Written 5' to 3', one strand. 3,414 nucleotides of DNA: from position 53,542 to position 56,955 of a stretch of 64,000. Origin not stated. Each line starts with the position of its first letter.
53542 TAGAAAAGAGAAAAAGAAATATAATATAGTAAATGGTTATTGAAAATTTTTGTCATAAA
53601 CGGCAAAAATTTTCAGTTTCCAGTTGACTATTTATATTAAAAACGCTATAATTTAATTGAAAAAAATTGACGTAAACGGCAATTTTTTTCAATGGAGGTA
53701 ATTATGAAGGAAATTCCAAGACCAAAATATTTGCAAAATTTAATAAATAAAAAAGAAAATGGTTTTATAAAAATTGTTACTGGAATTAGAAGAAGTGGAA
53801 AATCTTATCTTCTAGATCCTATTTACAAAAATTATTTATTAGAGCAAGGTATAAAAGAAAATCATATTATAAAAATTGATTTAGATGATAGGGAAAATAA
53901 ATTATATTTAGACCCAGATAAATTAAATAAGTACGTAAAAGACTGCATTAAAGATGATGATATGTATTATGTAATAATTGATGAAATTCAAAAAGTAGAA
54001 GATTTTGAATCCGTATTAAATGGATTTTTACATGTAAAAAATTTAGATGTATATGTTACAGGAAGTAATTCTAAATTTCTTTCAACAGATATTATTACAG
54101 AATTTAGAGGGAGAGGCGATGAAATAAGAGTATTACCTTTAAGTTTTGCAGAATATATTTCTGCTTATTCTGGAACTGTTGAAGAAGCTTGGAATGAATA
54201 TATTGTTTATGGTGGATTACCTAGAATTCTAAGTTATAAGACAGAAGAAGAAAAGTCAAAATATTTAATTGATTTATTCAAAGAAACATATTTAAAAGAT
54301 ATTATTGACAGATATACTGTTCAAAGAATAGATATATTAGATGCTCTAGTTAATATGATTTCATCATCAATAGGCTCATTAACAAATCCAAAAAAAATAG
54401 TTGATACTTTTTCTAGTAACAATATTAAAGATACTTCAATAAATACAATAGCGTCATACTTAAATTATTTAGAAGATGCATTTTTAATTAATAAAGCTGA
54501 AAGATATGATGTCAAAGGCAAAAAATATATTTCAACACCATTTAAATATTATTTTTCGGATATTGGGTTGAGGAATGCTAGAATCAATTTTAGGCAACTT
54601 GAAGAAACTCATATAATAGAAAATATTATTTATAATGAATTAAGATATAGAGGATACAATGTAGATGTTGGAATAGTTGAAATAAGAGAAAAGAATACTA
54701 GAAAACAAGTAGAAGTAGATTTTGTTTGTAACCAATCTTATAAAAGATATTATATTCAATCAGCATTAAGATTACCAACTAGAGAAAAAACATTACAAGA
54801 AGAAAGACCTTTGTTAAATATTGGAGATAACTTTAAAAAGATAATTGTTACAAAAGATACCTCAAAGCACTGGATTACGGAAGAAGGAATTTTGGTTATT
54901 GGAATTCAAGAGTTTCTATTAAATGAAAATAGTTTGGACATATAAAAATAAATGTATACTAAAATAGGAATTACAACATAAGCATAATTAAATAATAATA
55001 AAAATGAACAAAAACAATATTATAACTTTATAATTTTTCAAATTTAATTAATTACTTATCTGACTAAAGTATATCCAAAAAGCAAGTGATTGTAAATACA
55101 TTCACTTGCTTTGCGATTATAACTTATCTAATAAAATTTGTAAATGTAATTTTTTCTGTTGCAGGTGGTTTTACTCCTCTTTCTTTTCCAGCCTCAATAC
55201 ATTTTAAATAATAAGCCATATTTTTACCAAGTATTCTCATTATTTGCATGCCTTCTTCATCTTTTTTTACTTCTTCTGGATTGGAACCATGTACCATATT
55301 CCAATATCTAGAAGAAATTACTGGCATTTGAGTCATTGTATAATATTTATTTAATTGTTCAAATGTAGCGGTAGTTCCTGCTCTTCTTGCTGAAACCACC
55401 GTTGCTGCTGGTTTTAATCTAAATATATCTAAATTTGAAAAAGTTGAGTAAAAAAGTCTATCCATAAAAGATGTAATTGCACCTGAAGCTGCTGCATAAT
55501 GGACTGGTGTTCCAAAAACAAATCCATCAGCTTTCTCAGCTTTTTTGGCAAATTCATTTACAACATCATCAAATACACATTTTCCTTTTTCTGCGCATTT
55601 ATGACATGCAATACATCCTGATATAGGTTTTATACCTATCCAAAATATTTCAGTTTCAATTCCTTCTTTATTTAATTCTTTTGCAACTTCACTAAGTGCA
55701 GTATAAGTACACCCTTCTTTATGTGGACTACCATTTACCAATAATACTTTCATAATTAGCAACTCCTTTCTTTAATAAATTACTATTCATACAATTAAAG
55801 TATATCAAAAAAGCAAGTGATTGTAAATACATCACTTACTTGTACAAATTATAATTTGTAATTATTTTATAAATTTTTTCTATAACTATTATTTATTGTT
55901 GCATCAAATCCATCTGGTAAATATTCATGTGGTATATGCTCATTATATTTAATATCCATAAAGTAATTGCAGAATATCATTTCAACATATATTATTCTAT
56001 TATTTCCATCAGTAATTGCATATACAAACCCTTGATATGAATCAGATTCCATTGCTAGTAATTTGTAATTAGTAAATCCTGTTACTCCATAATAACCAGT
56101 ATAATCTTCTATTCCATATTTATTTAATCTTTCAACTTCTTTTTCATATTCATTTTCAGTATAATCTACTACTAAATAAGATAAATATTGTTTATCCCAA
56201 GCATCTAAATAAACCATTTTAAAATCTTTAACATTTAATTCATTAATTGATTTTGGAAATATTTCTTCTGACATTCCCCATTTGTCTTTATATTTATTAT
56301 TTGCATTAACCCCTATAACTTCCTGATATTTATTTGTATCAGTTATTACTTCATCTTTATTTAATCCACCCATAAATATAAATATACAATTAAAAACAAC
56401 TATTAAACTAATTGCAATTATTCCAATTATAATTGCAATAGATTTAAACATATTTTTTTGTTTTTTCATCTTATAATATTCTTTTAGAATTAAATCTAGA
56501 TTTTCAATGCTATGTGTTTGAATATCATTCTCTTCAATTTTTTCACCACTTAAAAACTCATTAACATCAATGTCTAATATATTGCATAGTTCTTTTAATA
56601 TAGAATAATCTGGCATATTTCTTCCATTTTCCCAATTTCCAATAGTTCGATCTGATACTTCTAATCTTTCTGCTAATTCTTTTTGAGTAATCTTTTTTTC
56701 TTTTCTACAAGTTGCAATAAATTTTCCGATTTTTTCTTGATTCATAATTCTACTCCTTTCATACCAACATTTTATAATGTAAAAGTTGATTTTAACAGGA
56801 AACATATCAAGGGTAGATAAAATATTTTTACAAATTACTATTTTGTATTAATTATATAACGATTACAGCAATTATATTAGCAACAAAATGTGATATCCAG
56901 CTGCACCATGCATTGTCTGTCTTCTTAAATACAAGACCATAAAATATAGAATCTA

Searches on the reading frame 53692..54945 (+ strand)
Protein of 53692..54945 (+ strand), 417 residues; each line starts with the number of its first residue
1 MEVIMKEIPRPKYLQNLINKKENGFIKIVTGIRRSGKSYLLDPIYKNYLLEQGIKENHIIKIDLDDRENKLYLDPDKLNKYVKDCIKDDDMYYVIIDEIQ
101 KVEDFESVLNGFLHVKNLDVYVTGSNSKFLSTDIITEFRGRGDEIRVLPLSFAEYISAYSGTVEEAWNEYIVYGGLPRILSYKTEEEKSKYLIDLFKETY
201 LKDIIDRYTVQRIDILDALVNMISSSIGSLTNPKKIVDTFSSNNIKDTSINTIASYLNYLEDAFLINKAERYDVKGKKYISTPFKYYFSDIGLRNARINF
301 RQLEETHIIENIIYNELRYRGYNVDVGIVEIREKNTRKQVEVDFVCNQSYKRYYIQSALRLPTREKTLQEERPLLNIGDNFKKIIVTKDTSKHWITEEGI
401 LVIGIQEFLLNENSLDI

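Call 65: search_protein_families(library=pfam, proteins=[window:53692-54945:+], max_evalue=0.00001)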
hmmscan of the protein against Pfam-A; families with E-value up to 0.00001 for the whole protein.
window:53692-54945:+ (417 aa): 2 families
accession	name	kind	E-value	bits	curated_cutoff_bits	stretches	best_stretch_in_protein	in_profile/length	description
PF13173.12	AAA_14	-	4.7e-32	111.2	27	1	26-155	4-128/129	AAA domain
PF13635.12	DUF4143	-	1e-17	64.8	28.1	1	202-355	2-155/160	Domain of unknown function (DUF4143)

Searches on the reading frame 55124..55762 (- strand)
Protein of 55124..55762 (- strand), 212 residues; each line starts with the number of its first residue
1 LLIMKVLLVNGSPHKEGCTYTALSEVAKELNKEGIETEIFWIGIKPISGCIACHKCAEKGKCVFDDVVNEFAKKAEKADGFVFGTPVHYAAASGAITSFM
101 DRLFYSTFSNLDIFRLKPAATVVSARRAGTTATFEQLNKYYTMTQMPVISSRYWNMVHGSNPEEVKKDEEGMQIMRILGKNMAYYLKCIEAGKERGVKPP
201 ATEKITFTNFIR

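Call 85: search_protein_families(library=pfam, proteins=[window:55124-55762:-], max_evalue=0.0001)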
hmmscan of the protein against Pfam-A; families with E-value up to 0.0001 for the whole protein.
window:55124-55762:- (212 aa): 2 families
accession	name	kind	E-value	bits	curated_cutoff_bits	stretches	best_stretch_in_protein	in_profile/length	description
PF03358.20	FMN_red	-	1.5e-31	109.4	24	1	4-158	1-149/152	NADPH-dependent FMN reductase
PF02525.22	Flavodoxin_2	-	1.9e-05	24.9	27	1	4-110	1-110/198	Flavodoxin-like fold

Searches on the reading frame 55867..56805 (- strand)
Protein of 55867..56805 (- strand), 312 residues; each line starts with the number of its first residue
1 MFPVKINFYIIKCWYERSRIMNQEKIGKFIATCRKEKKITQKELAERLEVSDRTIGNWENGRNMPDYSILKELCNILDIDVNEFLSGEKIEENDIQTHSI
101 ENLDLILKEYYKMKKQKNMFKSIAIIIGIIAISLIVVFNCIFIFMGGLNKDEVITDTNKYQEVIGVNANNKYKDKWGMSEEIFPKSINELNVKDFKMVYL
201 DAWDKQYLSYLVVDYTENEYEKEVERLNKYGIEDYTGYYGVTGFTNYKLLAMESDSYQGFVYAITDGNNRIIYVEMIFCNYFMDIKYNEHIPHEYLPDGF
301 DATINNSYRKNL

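Call 85: search_protein_families(library=pfam, proteins=[window:55867-56805:-], max_evalue=0.0001)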
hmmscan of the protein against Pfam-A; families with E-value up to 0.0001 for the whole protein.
window:55867-56805:- (312 aa): 4 families
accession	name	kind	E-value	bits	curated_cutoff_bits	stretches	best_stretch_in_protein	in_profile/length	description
PF01381.28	HTH_3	-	3.4e-15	56.3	23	1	30-84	1-55/55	Helix-turn-helix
PF12844.13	HTH_19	-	1.2e-14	54.4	30.2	1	27-88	1-62/64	Helix-turn-helix domain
PF13560.12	HTH_31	-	2.4e-09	37.8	27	1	27-83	3-60/64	Helix-turn-helix domain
PF13443.12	HTH_26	-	1.6e-06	28.7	22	1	35-86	7-59/63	Cro/C1-type HTH DNA-binding domain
